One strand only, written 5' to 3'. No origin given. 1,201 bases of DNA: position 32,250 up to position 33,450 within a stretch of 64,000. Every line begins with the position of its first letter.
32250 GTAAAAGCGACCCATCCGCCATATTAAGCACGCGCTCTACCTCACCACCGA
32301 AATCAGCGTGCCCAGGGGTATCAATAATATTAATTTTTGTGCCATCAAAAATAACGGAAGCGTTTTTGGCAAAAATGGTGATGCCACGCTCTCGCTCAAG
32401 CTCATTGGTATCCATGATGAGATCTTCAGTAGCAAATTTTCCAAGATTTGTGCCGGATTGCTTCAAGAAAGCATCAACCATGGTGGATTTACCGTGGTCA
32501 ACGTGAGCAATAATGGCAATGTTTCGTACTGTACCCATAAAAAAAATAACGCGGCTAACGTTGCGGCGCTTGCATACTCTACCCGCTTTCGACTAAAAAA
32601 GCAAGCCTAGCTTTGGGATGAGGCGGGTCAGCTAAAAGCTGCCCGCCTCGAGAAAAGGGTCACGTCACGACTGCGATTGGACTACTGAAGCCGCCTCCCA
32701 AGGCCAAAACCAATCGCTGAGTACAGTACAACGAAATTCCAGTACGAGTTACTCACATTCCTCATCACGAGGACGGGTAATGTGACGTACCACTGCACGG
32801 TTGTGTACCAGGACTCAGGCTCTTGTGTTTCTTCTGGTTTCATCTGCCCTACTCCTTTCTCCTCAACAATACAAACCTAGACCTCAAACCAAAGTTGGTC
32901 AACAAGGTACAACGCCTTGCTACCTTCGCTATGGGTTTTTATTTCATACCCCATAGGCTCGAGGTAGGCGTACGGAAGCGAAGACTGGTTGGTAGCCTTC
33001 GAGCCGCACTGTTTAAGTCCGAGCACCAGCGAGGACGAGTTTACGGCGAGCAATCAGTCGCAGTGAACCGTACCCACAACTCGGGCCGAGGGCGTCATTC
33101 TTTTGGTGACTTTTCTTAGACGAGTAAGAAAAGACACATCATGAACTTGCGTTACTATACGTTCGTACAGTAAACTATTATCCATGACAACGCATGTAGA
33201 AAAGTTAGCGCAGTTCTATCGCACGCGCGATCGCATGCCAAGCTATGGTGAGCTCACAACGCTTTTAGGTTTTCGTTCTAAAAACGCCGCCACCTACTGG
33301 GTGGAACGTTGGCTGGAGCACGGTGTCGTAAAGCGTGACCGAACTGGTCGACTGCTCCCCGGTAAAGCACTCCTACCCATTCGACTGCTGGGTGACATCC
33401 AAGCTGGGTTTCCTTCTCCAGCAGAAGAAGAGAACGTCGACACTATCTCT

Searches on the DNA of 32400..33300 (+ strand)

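Call 5: search_rna_families(source=window, start=32400, end=33300, threshold=evalue, max_evalue=10, show_alignments=3)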
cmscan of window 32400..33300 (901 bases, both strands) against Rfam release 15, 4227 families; matches with E-value up to 10: 1.
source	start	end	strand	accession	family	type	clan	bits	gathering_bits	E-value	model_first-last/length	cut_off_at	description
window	32456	32515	-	RF00301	snoZ256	Gene; snRNA; snoRNA; CD-box;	-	15.7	50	3.2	1-94/94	no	Small nucleolar RNA Z256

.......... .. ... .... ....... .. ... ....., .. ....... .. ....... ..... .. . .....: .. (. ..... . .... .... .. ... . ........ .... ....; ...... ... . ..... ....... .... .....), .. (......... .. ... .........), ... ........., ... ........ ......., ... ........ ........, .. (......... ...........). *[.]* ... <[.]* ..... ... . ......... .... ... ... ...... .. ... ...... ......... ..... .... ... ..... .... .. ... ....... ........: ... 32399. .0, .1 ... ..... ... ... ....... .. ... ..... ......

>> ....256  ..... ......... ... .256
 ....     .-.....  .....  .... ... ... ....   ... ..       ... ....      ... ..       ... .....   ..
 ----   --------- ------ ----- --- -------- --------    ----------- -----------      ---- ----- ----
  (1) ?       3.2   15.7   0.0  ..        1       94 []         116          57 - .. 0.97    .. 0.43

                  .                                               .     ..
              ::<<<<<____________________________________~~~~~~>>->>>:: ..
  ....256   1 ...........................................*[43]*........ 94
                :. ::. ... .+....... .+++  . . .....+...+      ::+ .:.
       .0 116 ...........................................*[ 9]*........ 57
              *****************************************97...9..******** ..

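Call 73: search_dna_similar(query=window:32905-33145:+, collection=plasmids, mode=distant, max_evalue=0.01, max_rows=5)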
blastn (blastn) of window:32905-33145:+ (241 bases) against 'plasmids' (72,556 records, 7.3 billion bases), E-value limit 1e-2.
No match.

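Call 74: search_dna_similar(query=window:32539-33183:+, collection=phages, mode=distant, max_evalue=0.01, max_rows=5)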
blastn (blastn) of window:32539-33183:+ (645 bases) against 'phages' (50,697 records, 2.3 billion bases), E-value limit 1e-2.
No match.

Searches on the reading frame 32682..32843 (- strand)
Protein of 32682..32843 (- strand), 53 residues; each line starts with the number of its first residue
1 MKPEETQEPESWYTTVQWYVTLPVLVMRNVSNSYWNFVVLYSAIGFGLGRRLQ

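Call 10: search_protein_families(library=pfam, proteins=[window:32682-32843:-], max_evalue=0.01)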
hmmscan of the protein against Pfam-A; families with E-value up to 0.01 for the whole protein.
window:32682-32843:- (53 aa): 0 families

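Call 15: find_encoding_contigs(protein=window:32682-32843:-, flank=3000, max_places=10)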
Protein window:32682-32843:- (53 aa): 3 contigs read that carry it; 1 place shown.
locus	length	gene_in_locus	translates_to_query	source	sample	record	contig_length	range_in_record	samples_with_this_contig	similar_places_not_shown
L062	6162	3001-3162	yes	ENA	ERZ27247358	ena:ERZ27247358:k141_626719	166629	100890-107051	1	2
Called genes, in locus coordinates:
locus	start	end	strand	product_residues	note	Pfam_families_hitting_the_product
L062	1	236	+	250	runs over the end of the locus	PF12705:PDDEXK_1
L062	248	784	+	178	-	PF09990:DUF2231 (faint)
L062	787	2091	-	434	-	PF00817:IMS, PF11798:IMS_HHH (weak), PF11799:IMS_C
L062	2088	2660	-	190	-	PF00717:Peptidase_S24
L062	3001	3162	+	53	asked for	-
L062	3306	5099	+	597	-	PF00009:GTP_EFTU, PF01926:MMR_HSR1 (weak), PF22042:EF-G_D2, PF03144:GTP_EFTU_D2, PF14492:EFG_III, PF00679:EFG_C, PF21018:BipA_C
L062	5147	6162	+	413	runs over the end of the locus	PF04851:ResIII (weak), PF00270:DEAD, PF00271:Helicase_C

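Call 36: search_protein_families(library=ncbifam, proteins=[window:32682-32843:-], max_evalue=0.01)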
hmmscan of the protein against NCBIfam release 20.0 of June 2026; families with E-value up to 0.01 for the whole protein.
window:32682-32843:- (53 aa): 0 families

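Call 53: search_protein_representatives(protein=window:32682-32843:-)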
Query: 53 residues. Proteins with E-value up to 0.001 (for the whole library): 5; up to 1e-10: 1; up to 1e-30: 0. The best 5 are listed.
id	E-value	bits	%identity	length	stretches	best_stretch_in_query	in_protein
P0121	1.1e-29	116.1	100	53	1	1-53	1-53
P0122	4.4e-05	39.2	32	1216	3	6-47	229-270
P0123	6.8e-05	38.7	44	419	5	7-31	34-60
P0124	1.1e-04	38.1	49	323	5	9-43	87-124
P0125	4.3e-04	36.2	42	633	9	12-52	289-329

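Call 75: predict_structure(protein=window:32682-32843:-)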
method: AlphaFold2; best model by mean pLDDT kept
length: 53 residues; sequences in the alignment: 1
mean_pLDDT: 87.2   pTM: 0.46
mean pLDDT of the five models: 87.2, 86.7, 86.0, 85.7, 80.8
residues with pLDDT >= 90: 30; 70-90: 19; 50-70: 4; < 50: 0
segments of 3 or more residues with pLDDT < 50: none
pLDDT, mean of each block of 10 residues (from residue 1): 70 88 94 95 91 80
secondary structure, 60 per line:
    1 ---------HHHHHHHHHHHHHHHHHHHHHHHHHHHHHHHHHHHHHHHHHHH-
elements in order: H10-52

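Call 80: find_homologous_proteins(query=window:32682-32843:-, max_evalue=10)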
Query window:32682-32843:- (53 aa): 1 proteins with E <= 10 among 1 candidates.
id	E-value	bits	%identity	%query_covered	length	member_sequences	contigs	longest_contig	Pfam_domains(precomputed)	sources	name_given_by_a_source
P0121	3.5e-29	116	100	100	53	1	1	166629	-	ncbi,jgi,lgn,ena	ncbi:MAG: hypothetical protein WC052_03455 [Patescibacteria group bacterium]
